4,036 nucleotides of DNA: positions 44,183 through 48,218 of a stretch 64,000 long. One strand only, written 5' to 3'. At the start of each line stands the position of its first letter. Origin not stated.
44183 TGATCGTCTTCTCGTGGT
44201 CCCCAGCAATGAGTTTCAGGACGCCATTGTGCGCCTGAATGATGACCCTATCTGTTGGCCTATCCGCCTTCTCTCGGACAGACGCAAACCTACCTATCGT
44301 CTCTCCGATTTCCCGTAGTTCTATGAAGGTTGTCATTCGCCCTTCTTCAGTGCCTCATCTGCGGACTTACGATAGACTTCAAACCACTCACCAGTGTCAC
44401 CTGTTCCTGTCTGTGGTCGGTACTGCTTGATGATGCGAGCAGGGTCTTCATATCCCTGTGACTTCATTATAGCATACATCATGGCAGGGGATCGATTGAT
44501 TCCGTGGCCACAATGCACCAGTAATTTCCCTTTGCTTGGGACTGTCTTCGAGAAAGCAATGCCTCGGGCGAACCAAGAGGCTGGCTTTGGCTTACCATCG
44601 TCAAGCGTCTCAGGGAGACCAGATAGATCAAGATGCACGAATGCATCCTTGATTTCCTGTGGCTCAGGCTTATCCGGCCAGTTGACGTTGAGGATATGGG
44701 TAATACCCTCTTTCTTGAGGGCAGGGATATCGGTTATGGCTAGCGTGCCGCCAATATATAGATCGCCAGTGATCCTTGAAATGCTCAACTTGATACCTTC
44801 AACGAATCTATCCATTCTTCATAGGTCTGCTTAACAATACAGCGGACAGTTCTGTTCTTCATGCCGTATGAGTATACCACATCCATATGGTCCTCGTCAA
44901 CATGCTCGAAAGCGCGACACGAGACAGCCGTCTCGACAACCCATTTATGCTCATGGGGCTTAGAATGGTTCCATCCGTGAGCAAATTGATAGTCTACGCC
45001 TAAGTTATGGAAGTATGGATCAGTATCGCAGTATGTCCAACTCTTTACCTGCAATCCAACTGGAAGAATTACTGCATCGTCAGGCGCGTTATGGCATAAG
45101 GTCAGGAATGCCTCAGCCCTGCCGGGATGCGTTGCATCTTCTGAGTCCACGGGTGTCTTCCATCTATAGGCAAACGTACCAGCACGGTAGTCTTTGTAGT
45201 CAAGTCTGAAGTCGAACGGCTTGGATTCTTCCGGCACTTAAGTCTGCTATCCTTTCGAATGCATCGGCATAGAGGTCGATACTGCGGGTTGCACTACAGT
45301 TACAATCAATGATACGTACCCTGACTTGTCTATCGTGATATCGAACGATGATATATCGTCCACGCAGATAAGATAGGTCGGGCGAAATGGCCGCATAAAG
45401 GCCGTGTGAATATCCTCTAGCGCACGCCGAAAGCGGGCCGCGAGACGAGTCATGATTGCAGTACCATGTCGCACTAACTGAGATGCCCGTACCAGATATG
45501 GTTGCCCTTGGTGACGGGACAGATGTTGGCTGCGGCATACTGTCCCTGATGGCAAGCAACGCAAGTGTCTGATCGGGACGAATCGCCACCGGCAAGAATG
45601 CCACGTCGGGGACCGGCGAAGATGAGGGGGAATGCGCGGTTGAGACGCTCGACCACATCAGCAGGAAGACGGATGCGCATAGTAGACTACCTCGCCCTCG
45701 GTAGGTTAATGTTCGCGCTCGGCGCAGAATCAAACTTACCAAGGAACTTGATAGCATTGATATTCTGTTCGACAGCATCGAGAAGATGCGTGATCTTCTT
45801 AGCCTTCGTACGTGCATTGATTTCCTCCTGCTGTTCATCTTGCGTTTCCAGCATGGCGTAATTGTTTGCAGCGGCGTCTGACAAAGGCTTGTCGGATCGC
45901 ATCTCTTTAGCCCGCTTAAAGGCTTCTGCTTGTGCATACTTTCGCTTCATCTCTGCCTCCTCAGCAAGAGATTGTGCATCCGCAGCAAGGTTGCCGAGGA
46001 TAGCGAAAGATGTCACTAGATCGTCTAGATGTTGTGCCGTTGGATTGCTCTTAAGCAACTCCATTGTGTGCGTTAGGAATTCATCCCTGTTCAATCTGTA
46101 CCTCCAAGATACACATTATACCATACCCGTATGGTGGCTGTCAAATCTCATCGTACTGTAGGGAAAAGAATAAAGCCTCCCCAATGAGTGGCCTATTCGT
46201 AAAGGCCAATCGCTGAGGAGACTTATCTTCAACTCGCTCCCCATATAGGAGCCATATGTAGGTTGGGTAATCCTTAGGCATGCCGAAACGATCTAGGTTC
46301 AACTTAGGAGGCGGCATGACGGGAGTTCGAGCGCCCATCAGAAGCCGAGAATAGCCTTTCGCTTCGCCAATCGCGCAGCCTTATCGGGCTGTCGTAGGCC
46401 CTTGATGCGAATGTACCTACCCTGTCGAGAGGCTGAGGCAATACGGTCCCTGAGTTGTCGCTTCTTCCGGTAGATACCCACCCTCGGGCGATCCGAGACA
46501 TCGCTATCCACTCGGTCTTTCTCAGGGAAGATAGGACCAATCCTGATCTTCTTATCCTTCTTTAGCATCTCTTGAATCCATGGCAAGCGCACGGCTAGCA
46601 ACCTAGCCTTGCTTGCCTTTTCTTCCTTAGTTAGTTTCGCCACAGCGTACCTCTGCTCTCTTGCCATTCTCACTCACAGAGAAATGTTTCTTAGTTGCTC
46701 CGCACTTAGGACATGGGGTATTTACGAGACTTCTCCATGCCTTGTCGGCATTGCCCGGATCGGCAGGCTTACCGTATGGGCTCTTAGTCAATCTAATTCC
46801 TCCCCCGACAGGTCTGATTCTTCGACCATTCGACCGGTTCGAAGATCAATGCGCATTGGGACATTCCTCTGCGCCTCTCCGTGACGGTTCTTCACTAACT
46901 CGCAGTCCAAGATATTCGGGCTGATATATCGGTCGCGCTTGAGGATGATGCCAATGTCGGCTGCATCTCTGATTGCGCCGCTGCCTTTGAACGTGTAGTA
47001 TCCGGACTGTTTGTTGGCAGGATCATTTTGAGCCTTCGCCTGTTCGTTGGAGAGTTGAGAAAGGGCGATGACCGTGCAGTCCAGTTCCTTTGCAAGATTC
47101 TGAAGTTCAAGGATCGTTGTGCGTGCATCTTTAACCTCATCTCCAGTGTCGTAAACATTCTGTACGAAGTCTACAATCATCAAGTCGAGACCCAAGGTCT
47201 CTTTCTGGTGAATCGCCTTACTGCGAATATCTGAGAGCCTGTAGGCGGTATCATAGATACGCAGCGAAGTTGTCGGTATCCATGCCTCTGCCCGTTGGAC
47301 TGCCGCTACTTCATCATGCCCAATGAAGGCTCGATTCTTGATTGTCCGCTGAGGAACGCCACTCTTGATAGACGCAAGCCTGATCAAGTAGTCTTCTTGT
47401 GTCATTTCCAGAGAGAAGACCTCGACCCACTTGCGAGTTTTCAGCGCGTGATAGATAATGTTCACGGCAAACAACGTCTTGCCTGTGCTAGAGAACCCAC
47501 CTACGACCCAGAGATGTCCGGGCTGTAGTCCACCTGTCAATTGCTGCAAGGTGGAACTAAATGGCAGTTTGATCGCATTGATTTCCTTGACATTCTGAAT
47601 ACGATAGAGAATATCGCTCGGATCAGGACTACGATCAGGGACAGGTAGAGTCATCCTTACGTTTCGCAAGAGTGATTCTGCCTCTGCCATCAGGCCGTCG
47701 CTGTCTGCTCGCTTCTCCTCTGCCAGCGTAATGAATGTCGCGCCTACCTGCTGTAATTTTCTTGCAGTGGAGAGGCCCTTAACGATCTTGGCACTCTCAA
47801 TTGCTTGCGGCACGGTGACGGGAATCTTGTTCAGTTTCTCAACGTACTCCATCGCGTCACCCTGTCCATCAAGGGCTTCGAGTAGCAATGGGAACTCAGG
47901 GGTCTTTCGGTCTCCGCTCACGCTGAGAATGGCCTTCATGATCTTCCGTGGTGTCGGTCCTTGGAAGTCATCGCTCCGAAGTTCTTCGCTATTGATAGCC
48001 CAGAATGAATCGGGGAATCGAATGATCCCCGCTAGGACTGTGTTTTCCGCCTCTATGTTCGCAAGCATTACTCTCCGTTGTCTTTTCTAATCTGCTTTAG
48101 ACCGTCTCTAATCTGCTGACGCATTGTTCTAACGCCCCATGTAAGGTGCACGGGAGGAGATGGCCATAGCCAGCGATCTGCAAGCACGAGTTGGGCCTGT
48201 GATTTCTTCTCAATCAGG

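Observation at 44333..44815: The phage encodes two separate dual-specificity / tyrosine phosphatases (44333-44815 and 59754-60275).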

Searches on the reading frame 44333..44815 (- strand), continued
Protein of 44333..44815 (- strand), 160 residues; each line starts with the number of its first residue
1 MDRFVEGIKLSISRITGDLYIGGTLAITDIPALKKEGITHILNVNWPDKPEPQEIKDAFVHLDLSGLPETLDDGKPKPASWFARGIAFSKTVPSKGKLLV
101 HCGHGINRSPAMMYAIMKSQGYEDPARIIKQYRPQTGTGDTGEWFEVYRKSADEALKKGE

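Call 69: find_encoding_contigs(protein=P0006, flank=8000, max_places=2)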
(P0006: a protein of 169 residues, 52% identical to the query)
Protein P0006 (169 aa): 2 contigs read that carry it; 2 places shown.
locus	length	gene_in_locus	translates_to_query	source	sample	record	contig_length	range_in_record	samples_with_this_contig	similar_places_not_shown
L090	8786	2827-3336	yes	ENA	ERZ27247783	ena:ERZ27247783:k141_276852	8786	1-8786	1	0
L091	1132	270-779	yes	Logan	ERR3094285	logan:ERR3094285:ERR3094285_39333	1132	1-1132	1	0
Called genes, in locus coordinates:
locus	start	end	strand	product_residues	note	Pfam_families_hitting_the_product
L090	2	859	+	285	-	?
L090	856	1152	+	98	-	-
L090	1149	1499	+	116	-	-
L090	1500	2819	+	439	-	PF00534:Glycos_transf_1, PF13692:Glyco_trans_1_4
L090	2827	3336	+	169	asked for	PF22784:PTP-SAK, PF00782:DSPc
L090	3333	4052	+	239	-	-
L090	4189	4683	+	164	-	PF04883:HK97-gp10_like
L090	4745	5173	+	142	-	-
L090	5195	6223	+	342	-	-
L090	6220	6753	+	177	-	-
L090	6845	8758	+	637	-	-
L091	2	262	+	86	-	?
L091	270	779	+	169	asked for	PF22784:PTP-SAK, PF00782:DSPc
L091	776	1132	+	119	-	?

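Call 71: find_related_loci(query=A1, collection=genome_contigs, flank=8000)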
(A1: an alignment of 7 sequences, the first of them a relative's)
Query A1 (160 aa) in genome_contigs; peptide patterns used: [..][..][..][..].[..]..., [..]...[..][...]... (x = any residue, [..] = any of these).
64 stretches matched a pattern, but none encodes a relative of the query by tblastn (E <= 1e-3).
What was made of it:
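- Tried and rejected: Host or prophage search for DSP1 in 185,579 genomes found nothing (call 71).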

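Call 72: find_related_loci(query=A1, collection=viral_contigs, flank=10000)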
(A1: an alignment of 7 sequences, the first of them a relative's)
Query A1 (160 aa) in viral_contigs; peptide patterns used: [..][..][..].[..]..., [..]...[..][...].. (x = any residue, [..] = any of these).
46 stretches matched a pattern; 1 encode a relative of the query (tblastn E <= 1e-3); 1 distinct loci.
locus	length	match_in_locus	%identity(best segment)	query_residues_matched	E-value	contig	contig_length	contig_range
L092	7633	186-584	54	12-148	5e-47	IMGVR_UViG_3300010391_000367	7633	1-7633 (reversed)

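Call 84: find_related_loci(query=A1, collection=metagenome_contigs, flank=10000)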
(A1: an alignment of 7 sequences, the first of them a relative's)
Query A1 (160 aa) in metagenome_contigs; peptide patterns used: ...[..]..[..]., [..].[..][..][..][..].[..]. (x = any residue, [..] = any of these).
99 stretches matched a pattern; 7 encode a relative of the query (tblastn E <= 1e-3); 7 distinct loci.
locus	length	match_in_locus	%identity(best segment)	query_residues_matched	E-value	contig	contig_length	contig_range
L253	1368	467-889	55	12-156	1e-54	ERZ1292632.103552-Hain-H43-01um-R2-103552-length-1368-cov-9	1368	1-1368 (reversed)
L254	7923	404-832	54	12-158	9e-50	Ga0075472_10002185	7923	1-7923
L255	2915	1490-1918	54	12-158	8e-49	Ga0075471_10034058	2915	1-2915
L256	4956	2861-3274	50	13-156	2e-39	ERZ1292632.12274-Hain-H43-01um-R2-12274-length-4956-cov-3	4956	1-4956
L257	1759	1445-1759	33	19-127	3e-11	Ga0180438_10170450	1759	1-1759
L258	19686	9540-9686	40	87-136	5e-6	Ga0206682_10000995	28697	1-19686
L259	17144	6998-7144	40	87-136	5e-6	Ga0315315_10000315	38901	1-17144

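Call 86: search_protein_families(library=pfam, proteins=[L088:4950-5951:+, L090:3333-4052:+, L088:3695-4747:+, L088:2988-3698:+, L088:8261-9280:+], max_evalue=0.01)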
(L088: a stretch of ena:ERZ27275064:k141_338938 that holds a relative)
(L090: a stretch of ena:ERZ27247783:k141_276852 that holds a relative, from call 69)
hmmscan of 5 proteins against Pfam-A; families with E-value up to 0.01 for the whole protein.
L088:4950-5951:+ (333 aa): 0 families

L090:3333-4052:+ (239 aa): 0 families

L088:3695-4747:+ (350 aa): 0 families

L088:2988-3698:+ (236 aa): 1 family
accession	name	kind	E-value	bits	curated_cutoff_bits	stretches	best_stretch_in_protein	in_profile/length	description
PF05050.19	Methyltransf_21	-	7.6e-05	23.3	22.7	1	70-203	20-153/173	Methyltransferase FkbM domain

L088:8261-9280:+ (339 aa): 0 families

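Call 87: search_protein_families(library=phrogs, proteins=[L088:4950-5951:+, L090:3333-4052:+, L088:3695-4747:+, L088:2988-3698:+, L088:8261-9280:+], max_evalue=0.001)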
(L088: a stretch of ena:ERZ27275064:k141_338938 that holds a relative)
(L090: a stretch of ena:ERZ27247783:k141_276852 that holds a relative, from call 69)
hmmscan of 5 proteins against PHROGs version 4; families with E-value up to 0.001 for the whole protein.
L088:4950-5951:+ (333 aa): 0 families

L090:3333-4052:+ (239 aa): 0 families

L088:3695-4747:+ (350 aa): 0 families

L088:2988-3698:+ (236 aa): 1 family
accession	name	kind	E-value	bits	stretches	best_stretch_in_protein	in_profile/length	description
phrog_8156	-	other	3.1e-05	24.4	1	29-181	35-168/244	methyltransferase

L088:8261-9280:+ (339 aa): 1 family
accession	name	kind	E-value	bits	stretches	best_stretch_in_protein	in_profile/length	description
phrog_290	-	tail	1.1e-07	32.5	1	7-266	19-273/411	minor tail protein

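Call 105: search_solved_structures(query=A7, max_evalue=1, show_alignments=1)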
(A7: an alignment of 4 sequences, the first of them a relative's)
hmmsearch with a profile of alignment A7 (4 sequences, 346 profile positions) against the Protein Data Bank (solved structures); distinct sequences matched with E-value up to 1: 3.
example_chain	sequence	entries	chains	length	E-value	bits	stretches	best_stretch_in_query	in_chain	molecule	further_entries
8ro2_PX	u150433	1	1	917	0.58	12.2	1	273-324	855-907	PAX3- and PAX7-binding protein 1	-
4xso_B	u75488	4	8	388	0.8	11.7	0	231-330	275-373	Alr3699 protein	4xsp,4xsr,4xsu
8il0_F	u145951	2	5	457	0.95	11.5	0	291-338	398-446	Glycosyltransferase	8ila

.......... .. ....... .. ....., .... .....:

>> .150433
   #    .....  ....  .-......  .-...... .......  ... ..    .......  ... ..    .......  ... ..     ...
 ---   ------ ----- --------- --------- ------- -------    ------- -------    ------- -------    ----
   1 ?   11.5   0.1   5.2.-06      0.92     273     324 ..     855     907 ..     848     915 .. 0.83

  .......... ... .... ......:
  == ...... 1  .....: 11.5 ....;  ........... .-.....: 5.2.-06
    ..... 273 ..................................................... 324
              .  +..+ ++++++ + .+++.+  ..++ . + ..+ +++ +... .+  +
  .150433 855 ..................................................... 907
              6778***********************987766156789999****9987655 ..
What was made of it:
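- The 333-aa cassette partner is unidentified (calls 86, 87, 105).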

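Call 106: search_protein_families(library=padloc, proteins=[window:44333-44815:-], max_evalue=0.01)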
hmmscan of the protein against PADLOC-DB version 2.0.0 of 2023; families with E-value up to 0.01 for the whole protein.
window:44333-44815:- (160 aa): 0 families

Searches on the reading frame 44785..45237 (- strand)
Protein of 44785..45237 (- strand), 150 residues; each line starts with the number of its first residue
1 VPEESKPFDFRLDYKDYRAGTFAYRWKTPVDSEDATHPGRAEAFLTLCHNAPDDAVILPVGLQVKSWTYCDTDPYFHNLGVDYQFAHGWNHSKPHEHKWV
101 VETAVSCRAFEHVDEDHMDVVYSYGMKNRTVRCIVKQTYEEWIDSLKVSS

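Call 3: search_protein_families(library=pfam, proteins=[window:44785-45237:-], max_evalue=0.01)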
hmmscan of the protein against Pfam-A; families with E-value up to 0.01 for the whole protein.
window:44785-45237:- (150 aa): 0 families

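Call 4: search_protein_families(library=phrogs, proteins=[window:44785-45237:-], max_evalue=0.01)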
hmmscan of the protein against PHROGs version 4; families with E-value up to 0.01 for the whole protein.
window:44785-45237:- (150 aa): 0 families

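Call 65: search_protein_families(library=ncbifam, proteins=[window:44785-45237:-], max_evalue=0.1)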
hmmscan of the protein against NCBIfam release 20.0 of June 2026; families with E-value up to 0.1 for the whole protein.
window:44785-45237:- (150 aa): 0 families

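Call 67: search_protein_families(library=pfam, proteins=[window:44785-45237:-], max_evalue=10)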
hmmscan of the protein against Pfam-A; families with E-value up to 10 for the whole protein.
window:44785-45237:- (150 aa): 1 family
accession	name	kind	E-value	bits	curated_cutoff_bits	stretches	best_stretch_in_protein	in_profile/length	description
PF12062.14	HSNSD-CE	-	0.14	12.3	25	1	84-144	76-139/205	Heparan sulfate-N-deacetylase, deacetylase domain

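Call 106: search_protein_families(library=padloc, proteins=[window:44785-45237:-], max_evalue=0.01)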
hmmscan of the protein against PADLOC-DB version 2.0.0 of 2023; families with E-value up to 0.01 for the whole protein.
window:44785-45237:- (150 aa): 0 families
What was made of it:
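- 44785..45237 (-): 150-aa ORF of unknown function just upstream of DSP1, overlapping it by 31 nt. No family hit (calls 3, 4, 65, 67, 106).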

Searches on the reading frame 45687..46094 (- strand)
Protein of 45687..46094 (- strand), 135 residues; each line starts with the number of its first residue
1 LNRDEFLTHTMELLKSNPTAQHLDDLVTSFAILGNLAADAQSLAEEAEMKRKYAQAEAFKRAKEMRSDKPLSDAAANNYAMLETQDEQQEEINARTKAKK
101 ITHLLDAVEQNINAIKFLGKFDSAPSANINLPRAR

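Call 3: search_protein_families(library=pfam, proteins=[window:45687-46094:-], max_evalue=0.01)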
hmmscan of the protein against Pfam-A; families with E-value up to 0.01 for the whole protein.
window:45687-46094:- (135 aa): 0 families

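Call 4: search_protein_families(library=phrogs, proteins=[window:45687-46094:-], max_evalue=0.01)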
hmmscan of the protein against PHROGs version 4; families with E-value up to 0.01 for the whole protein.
window:45687-46094:- (135 aa): 1 family
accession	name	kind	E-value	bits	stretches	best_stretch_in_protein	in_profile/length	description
phrog_38137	-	unknown function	2.4e-05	25.5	1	28-116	40-129/136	-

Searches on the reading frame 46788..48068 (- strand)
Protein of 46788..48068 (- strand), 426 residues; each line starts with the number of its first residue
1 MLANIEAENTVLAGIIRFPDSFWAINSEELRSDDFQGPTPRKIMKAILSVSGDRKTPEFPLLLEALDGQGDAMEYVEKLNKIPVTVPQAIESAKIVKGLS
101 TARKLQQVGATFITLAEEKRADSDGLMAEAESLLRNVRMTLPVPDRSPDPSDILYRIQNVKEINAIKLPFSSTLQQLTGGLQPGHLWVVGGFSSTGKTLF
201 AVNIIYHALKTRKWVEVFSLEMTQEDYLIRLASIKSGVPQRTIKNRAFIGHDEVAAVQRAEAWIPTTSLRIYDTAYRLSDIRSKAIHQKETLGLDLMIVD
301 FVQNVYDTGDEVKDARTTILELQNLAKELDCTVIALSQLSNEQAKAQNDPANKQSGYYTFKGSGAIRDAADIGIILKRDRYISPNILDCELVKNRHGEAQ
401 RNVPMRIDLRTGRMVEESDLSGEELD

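Call 15: search_protein_families(library=pfam, proteins=[window:46788-48068:-], max_evalue=0.01)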
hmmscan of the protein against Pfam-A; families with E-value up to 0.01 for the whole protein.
window:46788-48068:- (426 aa): 4 families
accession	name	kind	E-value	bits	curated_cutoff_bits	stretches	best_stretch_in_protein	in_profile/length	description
PF03796.21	DnaB_C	-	5e-37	128.1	27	1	173-400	8-240/255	DnaB-like helicase C terminal domain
PF06745.19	ATPase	-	2.4e-08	34.1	26.6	1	177-346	12-171/231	KaiC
PF00772.26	DnaB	-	1.3e-07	32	23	1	3-97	4-102/103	DnaB-like helicase N terminal domain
PF13481.12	AAA_25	-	5.2e-07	29.9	27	1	174-343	22-194/195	AAA domain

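Call 55: find_related_loci(query=window:46788-48068:-, collection=viral_contigs, flank=10000)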
Query window:46788-48068:- (426 aa) in viral_contigs; peptide patterns used: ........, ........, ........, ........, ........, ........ (x = any residue, [..] = any of these).
11 stretches matched a pattern, but none encodes a relative of the query by tblastn (E <= 1e-3).
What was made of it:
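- Tried and rejected: Control anchors: the window's DnaB has no relatives in IMG/VR (call 55).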
